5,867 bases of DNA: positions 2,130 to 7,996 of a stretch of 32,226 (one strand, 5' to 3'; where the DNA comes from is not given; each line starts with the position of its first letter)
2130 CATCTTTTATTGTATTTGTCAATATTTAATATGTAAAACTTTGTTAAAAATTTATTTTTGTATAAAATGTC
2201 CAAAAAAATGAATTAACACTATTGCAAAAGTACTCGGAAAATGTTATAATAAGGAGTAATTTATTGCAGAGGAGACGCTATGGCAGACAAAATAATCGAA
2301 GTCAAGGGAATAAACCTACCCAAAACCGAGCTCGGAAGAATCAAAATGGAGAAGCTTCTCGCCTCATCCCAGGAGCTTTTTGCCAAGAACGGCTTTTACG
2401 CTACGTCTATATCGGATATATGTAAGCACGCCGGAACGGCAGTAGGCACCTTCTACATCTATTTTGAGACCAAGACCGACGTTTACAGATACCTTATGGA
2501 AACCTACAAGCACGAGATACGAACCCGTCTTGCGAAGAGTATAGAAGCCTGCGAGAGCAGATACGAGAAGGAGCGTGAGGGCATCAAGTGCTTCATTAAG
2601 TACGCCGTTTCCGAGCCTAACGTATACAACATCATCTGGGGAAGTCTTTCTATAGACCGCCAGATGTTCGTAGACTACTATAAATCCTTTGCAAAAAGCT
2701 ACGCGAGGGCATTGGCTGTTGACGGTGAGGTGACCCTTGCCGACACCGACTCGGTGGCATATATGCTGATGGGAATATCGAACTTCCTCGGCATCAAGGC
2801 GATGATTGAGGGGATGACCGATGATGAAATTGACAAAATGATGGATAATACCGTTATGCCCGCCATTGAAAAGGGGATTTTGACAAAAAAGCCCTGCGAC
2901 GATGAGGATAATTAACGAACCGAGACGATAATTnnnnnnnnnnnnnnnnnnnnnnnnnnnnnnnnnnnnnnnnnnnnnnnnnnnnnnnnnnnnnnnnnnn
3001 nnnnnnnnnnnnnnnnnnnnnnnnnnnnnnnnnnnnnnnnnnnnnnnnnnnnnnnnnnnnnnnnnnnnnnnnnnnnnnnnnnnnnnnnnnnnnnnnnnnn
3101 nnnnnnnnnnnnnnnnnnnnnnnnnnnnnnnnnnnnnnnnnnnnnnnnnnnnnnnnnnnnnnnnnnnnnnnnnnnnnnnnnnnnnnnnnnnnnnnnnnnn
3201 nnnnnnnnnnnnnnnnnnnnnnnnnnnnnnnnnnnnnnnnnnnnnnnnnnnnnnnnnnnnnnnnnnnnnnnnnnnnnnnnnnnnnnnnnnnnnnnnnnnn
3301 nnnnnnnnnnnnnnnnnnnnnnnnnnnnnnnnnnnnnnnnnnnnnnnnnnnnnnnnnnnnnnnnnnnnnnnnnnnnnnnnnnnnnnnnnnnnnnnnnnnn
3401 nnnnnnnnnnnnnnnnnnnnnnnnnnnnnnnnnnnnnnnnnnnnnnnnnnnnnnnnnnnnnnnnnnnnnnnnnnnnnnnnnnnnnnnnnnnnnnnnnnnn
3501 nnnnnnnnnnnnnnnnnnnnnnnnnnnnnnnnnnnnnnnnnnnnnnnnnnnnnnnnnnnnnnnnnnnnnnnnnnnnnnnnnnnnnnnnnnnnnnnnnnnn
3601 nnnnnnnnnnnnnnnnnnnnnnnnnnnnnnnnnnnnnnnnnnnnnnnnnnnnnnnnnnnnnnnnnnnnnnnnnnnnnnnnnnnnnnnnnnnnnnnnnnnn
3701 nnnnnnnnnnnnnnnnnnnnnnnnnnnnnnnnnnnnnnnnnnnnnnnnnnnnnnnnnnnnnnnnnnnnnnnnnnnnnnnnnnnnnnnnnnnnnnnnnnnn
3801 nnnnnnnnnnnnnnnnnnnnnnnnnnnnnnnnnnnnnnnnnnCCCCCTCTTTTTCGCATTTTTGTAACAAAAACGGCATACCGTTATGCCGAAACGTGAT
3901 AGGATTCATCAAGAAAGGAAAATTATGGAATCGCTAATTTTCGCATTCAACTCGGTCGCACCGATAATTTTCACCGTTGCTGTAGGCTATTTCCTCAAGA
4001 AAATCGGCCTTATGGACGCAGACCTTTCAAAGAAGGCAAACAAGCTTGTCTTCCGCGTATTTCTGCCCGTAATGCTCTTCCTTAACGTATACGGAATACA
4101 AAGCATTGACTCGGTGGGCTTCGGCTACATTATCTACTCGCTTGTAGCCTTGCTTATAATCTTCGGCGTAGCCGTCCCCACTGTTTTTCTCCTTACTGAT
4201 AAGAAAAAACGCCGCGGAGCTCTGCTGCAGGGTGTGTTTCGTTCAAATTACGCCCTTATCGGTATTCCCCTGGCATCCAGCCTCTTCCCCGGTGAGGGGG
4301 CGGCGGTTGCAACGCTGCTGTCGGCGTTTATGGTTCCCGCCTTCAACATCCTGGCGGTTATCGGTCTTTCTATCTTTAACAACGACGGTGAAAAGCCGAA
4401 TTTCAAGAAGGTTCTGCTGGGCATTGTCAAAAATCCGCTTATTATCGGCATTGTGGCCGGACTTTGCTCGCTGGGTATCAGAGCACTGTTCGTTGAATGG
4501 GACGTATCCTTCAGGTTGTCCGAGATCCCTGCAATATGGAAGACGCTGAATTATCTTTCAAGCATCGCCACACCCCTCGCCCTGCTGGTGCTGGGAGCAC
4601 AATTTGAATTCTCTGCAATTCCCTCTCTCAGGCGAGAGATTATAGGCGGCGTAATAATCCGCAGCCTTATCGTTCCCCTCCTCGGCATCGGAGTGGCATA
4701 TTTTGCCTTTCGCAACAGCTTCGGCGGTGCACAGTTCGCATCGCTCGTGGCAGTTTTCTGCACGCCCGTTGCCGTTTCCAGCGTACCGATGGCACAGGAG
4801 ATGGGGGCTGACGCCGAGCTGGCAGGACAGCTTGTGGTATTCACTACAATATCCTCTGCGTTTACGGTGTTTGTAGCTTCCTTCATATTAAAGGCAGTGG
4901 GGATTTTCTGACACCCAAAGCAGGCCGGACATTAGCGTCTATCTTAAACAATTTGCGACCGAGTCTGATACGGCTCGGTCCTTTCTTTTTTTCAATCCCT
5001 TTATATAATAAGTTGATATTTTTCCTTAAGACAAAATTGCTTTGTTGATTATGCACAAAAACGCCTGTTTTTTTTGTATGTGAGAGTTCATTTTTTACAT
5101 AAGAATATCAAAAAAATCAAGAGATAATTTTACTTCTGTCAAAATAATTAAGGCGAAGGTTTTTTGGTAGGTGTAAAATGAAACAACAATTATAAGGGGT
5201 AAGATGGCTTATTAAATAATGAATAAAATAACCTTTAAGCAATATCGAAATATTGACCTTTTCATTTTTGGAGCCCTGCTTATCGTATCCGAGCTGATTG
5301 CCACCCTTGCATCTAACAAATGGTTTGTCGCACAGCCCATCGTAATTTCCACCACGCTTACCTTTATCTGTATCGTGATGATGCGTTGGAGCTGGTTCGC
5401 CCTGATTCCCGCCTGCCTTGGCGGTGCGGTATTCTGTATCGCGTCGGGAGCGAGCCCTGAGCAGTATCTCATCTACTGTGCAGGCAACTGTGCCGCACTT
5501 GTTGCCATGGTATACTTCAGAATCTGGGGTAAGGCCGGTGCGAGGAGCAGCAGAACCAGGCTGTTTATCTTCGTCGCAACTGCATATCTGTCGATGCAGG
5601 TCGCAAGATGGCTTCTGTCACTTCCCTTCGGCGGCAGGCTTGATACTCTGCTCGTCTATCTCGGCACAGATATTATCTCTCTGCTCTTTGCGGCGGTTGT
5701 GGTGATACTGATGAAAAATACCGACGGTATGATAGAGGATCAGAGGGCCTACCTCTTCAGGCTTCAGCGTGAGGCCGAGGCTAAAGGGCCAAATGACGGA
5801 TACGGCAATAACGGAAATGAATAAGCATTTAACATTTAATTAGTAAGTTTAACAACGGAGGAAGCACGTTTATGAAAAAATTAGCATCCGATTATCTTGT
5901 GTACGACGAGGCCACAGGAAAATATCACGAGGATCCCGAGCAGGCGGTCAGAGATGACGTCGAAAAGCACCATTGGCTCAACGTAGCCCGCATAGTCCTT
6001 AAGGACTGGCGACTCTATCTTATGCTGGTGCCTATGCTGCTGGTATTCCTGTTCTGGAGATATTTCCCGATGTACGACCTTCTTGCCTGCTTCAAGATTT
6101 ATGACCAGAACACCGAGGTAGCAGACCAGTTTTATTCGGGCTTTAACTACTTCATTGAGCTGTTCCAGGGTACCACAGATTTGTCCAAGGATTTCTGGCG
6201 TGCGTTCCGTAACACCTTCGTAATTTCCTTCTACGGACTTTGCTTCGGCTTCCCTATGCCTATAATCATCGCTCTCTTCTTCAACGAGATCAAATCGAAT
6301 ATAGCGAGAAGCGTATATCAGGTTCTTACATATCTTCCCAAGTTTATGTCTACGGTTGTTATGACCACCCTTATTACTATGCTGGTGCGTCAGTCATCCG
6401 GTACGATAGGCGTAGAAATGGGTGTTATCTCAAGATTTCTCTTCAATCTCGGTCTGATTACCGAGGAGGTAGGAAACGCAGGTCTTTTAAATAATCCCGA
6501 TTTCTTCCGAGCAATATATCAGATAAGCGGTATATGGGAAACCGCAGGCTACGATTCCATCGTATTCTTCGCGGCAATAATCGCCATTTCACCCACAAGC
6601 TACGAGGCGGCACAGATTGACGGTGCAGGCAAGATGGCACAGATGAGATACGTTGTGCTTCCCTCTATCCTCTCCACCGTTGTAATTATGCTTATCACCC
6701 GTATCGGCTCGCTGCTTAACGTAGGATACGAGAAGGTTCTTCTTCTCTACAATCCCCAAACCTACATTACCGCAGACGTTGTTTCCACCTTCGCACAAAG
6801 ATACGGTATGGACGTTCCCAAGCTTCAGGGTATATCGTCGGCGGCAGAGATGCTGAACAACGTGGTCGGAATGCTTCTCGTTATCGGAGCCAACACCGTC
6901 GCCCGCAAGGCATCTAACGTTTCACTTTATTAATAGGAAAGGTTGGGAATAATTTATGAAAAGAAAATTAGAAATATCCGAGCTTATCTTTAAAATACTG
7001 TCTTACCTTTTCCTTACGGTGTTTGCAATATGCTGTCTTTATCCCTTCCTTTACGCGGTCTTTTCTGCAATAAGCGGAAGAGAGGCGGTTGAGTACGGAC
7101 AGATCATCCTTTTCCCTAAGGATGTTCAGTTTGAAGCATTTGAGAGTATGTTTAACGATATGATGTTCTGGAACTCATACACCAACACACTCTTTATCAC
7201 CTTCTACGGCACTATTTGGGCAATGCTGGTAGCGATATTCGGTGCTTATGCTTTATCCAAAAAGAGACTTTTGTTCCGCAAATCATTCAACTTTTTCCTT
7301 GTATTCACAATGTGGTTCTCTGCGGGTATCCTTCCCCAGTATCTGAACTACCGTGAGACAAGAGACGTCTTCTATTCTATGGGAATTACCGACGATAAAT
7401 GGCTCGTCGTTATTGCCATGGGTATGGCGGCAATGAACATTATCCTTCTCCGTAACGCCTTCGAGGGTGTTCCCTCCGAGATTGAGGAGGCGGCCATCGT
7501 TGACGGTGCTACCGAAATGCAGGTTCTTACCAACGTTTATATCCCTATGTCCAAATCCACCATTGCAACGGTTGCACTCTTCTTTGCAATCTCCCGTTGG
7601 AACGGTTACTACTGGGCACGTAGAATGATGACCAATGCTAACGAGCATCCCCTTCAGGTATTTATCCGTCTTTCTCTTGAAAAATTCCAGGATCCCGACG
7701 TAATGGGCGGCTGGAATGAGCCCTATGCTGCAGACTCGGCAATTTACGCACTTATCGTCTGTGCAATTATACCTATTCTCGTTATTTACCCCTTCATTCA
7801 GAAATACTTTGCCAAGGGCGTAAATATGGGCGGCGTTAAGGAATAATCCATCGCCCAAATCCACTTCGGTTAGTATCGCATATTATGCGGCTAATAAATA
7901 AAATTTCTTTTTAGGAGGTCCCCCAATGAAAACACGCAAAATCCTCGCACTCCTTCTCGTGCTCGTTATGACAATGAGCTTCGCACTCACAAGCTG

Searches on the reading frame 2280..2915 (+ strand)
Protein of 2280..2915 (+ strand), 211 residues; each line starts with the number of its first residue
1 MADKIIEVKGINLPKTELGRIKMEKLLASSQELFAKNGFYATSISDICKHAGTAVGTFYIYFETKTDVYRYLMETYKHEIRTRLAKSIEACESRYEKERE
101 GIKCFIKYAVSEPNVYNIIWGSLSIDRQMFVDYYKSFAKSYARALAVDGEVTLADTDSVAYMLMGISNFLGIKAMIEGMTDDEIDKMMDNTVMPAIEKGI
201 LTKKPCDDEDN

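Call 5: search_protein_families(library=pfam, proteins=[window:2280-2915:+], max_evalue=0.001)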
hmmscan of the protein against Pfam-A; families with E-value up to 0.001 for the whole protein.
window:2280-2915:+ (211 aa): 1 family
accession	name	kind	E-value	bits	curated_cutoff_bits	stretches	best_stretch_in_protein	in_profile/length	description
PF00440.29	TetR_N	-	1.4e-12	47.6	24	1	26-70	1-45/47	Bacterial regulatory proteins, tetR family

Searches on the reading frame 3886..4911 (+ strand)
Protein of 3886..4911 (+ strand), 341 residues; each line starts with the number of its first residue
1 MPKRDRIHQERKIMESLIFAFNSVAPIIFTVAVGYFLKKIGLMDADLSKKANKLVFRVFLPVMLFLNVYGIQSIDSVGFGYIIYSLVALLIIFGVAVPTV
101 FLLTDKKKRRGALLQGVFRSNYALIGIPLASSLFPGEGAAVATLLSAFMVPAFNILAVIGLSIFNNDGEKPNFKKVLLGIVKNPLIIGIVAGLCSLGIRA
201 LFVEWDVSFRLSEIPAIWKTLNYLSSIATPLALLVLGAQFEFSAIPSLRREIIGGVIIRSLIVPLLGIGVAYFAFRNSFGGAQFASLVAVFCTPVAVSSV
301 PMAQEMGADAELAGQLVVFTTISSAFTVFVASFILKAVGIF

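Call 5: search_protein_families(library=pfam, proteins=[window:3886-4911:+], max_evalue=0.001)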
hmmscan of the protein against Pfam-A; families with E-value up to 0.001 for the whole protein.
window:3886-4911:+ (341 aa): 1 family
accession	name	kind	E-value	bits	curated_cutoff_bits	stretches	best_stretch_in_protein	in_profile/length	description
PF03547.23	Mem_trans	-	3.1e-20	72.5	25.7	1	20-330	2-341/343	Membrane transport protein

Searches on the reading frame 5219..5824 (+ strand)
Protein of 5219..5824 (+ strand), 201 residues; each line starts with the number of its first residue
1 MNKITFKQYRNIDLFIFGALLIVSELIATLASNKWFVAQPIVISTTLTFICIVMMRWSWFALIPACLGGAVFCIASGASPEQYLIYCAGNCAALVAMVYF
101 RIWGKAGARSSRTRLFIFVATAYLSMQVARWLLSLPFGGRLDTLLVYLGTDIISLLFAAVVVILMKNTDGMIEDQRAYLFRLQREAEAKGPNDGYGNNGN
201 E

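Call 4: search_protein_families(library=pfam, proteins=[window:5219-5824:+], max_evalue=1)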
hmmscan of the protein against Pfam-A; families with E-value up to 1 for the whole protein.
window:5219-5824:+ (201 aa): 0 families

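Call 6: search_protein_families(library=ncbifam, proteins=[window:5219-5824:+], max_evalue=1)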
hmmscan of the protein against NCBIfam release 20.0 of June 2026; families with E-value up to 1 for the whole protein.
window:5219-5824:+ (201 aa): 0 families
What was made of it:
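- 5219..5824 (+): E: fifth small membrane protein, 201 aa, six long helices, with a conserved cytoplasmic C-terminal helix. Its predicted fold resembles an ECF S-component. No Pfam or NCBIfam hit (calls 4, 6).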

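Call 25: search_solved_structures(query=A5, max_evalue=10)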
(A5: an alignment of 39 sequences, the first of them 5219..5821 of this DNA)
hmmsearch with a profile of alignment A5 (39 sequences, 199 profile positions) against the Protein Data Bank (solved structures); distinct sequences matched with E-value up to 10: 2.
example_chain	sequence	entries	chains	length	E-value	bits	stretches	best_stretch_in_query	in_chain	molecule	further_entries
8eoi_D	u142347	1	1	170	0.018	18.1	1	42-98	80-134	ER membrane protein complex subunit 4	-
6z3w_D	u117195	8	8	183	0.026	17.5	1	42-97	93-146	ER membrane protein complex subunit 4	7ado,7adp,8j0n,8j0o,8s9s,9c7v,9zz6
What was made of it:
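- On ECF S-component (for E): A profile search of PDB sequences finds no S-component at E<=10 (call 25).
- Closest known: ECF-transporter S-components. Different: There is no sequence similarity to any S-component family (calls 4, 25).
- E has no sequence match to any S-component family (calls 4, 25).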

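Call 42: find_homologous_proteins(query=window:5219-5821:+, max_evalue=0.001)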
Query window:5219-5821:+ (201 aa): 278 proteins with E <= 0.001 among 610 candidates; the best 120 are listed.
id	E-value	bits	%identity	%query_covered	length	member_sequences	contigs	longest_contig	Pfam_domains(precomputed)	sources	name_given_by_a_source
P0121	9.2e-122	422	96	100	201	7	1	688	-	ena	-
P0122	2.7e-111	388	89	100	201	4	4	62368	-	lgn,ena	-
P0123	8.3e-110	383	86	100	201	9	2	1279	-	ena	-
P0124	1.0e-88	315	72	99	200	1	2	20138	-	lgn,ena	-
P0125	5.5e-88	312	71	99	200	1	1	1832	-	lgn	-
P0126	7.6e-88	312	71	99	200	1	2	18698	-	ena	-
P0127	7.1e-86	305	70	98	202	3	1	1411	-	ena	-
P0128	3.8e-85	303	69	100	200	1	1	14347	-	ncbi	-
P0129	4.0e-85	303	72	94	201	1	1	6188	-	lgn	-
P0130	1.0e-84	302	67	99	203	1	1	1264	-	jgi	jgi:hypothetical protein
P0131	5.1e-84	299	68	96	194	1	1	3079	-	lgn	-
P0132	6.6e-84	299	68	98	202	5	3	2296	-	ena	-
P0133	6.7e-84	299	67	96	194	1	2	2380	-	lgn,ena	-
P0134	9.1e-84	298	68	96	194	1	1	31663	-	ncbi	-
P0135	9.8e-84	298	72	93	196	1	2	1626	-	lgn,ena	-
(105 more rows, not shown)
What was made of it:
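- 5219..5824 (+): 278 database homologues (call 42).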

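Call 49: predict_structure(alignment_id=A7)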
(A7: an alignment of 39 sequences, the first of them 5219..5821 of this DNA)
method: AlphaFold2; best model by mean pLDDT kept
length: 201 residues; sequences in the alignment: 39
mean_pLDDT: 82.9   pTM: 0.77
mean pLDDT of the five models: 82.9, 82.9, 81.9, 81.2, 79.8
residues with pLDDT >= 90: 89; 70-90: 80; 50-70: 22; < 50: 10
segments of 3 or more residues with pLDDT < 50: 192-201
pLDDT, mean of each block of 10 residues (from residue 1): 75 92 91 66 85 91 94 89 92 93 85 92 94 89 84 89 80 67 72 42 33
secondary structure, 60 per line:
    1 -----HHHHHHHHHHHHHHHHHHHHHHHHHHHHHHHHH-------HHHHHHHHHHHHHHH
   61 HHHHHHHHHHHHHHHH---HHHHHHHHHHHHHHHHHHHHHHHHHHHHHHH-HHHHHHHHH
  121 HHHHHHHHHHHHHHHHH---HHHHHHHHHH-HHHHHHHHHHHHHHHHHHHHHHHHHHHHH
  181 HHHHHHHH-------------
elements in order: H6-38 H46-76 H80-110 H112-137 H141-150 H152-188
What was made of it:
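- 5219..5824 (+): AF2 model pLDDT 82.9 (call 49).
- On ECF S-component (for E): AF2 model pLDDT 82.9, pTM 0.77 (call 49).
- E has a confident AF2 model (call 49).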

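Call 53: fold_search(model_id=the predicted structure, library=pdb)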
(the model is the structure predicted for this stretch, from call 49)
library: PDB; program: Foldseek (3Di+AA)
matches with E <= 10: 112; with E <= 0.001: 0
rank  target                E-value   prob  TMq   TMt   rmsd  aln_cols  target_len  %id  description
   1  5edl                  3.7e-02  1.00  0.49  0.50   6.8       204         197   18  Crystal structure of an S-component of ECF transporter (released 2016-08-17)
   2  4tkr_B                8.4e-02  1.00  0.55  0.59   4.2       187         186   13  Native-SAD phasing for ThiT from Listeria monocytogenes serovar. (released 2014-06-18)
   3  4tkr_A                1.4e-01  1.00  0.47  0.51   6.3       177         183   15  Native-SAD phasing for ThiT from Listeria monocytogenes serovar. (released 2014-06-18)
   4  3p5n_A                5.0e-01  0.99  0.52  0.59   4.3       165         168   14  Structure and mechanism of the S component of a bacterial ECF transporter (released 2010-11-03)
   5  4huq_S                8.2e-01  0.90  0.46  0.54   5.4       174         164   13  Crystal Structure of a transporter (released 2013-04-17)
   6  3rlb_A                9.0e-01  0.96  0.47  0.52   6.1       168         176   14  Crystal structure at 2.0 A of the S-component for thiamin from an ECF-type ABC transporter (released 2011-06-29)
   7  4muu_A                9.8e-01  0.92  0.49  0.54   4.9       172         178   17  Structure of ThiT with pyrithiamine bound (released 2014-09-17)
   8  9lle_R                1.3e+00  0.10  0.20  0.17  13.6       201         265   16  Cryo-EM structure of D1R-Gs in complex with de novo designed GEM targeting TM1/2/4 (released 2026-03-04)
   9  3ir6_C                1.6e+00  0.09  0.19  0.17  17.2       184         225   14  Crystal structure of NarGHI mutant NarG-H49S (released 2010-01-05)
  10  4rfs_S                1.7e+00  0.84  0.51  0.54   5.8       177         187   17  Structure of a pantothenate energy coupling factor transporter (released 2014-12-24)
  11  7ckw_R                1.7e+00  0.13  0.23  0.19  13.9       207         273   16  Cryo-EM structure of Fenoldopam bound dopamine receptor DRD1-Gs signaling complex (released 2021-03-03)
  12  3ir5_C                1.7e+00  0.08  0.18  0.17  14.8       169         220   14  Crystal structure of NarGHI mutant NarG-H49C (released 2010-01-05)
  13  7cky_R                1.8e+00  0.13  0.23  0.18  13.1       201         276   17  Cryo-EM structure of PW0464 bound dopamine receptor DRD1-Gs signaling complex (released 2021-03-03)
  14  1y5i_C                2.0e+00  0.08  0.18  0.17  16.0       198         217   12  The crystal structure of the NarGHI mutant NarI-K86A (released 2005-03-08)
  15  3fyq                  2.3e+00  0.13  0.23  0.25  15.5       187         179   10  Structure of Drosophila melanogaster talin IBS2 domain (residues 1981-2168) (released 2009-02-03)
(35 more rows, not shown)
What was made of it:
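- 5219..5824 (+): The seven best Foldseek matches are ECF S-components, with more at ranks 10, 22 and 27 (TM 0.46-0.59; other hits 0.27 or below) (call 53).
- On ECF S-component (for E): All other hits have TM 0.27 or below (call 53).
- E's model resembles ECF S-components and nothing else (call 53).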

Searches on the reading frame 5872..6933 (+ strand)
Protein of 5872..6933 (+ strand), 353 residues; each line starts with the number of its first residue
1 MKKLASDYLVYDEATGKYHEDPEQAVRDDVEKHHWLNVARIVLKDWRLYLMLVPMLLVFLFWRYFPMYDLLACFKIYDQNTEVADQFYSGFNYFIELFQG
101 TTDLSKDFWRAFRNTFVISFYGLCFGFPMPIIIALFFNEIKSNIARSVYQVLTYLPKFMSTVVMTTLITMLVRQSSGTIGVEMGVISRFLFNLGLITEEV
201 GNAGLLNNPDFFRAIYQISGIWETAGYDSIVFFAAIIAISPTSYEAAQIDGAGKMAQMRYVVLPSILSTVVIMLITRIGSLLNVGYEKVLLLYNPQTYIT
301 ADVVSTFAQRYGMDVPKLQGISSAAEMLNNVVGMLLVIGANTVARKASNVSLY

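Call 5: search_protein_families(library=pfam, proteins=[window:5872-6933:+], max_evalue=0.001)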
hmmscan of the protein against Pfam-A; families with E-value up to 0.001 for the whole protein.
window:5872-6933:+ (353 aa): 1 family
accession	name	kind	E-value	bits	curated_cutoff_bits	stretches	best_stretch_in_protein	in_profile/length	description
PF00528.27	BPD_transp_1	-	3.4e-08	33.9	26.4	1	126-283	1-123/184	Binding-protein-dependent transport system inner membrane component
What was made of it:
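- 5872..6933 (+): P1: type I ABC importer permease, an AlgM1 homologue, with EAA loop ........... Pfam BPD_transp_1 (call 5).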

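Call 61: search_solved_structures(query=window:5872-6930:+, max_evalue=0.001)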
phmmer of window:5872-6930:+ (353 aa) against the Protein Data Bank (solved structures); distinct sequences matched with E-value up to 0.001: 3.
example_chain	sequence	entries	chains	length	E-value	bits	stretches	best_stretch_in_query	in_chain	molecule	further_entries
4tqu_M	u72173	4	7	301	3.4e-62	214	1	42-350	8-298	AlgM1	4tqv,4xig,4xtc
7cad_A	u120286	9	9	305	6.7e-05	25.7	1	213-278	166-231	ABC sugar transporter, permease component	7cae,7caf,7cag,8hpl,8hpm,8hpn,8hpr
8ja7_A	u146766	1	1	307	0.00055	22.7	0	215-278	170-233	Trehalose transport system permease protein SugA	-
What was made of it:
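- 5872..6933 (+): PDB 4tqu_M at E=3.4e-62 (call 61).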

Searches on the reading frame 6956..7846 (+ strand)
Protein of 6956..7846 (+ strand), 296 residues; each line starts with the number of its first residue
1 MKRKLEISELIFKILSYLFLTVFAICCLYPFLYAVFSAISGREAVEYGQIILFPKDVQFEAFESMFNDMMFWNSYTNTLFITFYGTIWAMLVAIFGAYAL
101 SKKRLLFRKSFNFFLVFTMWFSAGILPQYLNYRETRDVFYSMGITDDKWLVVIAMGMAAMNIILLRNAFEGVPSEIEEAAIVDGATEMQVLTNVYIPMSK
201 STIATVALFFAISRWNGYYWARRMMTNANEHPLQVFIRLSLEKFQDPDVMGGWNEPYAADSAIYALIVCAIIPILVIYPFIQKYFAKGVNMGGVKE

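Call 5: search_protein_families(library=pfam, proteins=[window:6956-7846:+], max_evalue=0.001)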
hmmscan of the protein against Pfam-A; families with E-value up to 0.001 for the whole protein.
window:6956-7846:+ (296 aa): 1 family
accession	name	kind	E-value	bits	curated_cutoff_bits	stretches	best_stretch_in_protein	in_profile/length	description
PF00528.27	BPD_transp_1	-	3.6e-10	40.3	26.4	1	113-289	35-182/184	Binding-protein-dependent transport system inner membrane component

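Call 62: search_solved_structures(query=window:6956-7843:+, max_evalue=0.001)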
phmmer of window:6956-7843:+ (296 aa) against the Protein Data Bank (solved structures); distinct sequences matched with E-value up to 0.001: 5.
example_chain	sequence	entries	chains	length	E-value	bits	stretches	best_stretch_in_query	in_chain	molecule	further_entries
4tqu_N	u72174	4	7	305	3.7e-74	253.5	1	8-296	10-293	AlgM2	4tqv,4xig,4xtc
8ja7_B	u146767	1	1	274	1.5e-10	44.8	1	26-295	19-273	Trehalose transport system permease protein SugB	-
7cad_B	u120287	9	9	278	5.1e-09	39.7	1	24-295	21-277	ABC transporter, permease protein SugB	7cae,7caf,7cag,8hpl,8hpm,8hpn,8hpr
2r6g_G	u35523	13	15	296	1e-07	35.4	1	83-295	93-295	Maltose transport system permease protein malG | Maltose transporter subunit; membrane component of ABC superfamily | Binding-protein-dependent transport system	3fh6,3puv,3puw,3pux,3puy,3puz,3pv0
9bcr_I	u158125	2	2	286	4.6e-05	26.8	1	79-248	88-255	Maltose/maltodextrin transport system permease protein MalG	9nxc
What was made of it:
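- P1/P2 match AlgM1/AlgM2 at E=3e-62 and 4e-74 (calls 61, 62).
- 6956..7846 (+): P2: type I ABC importer permease, an AlgM2 homologue, with EAA loop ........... PDB 4tqu_N at E=3.7e-74 (call 62).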
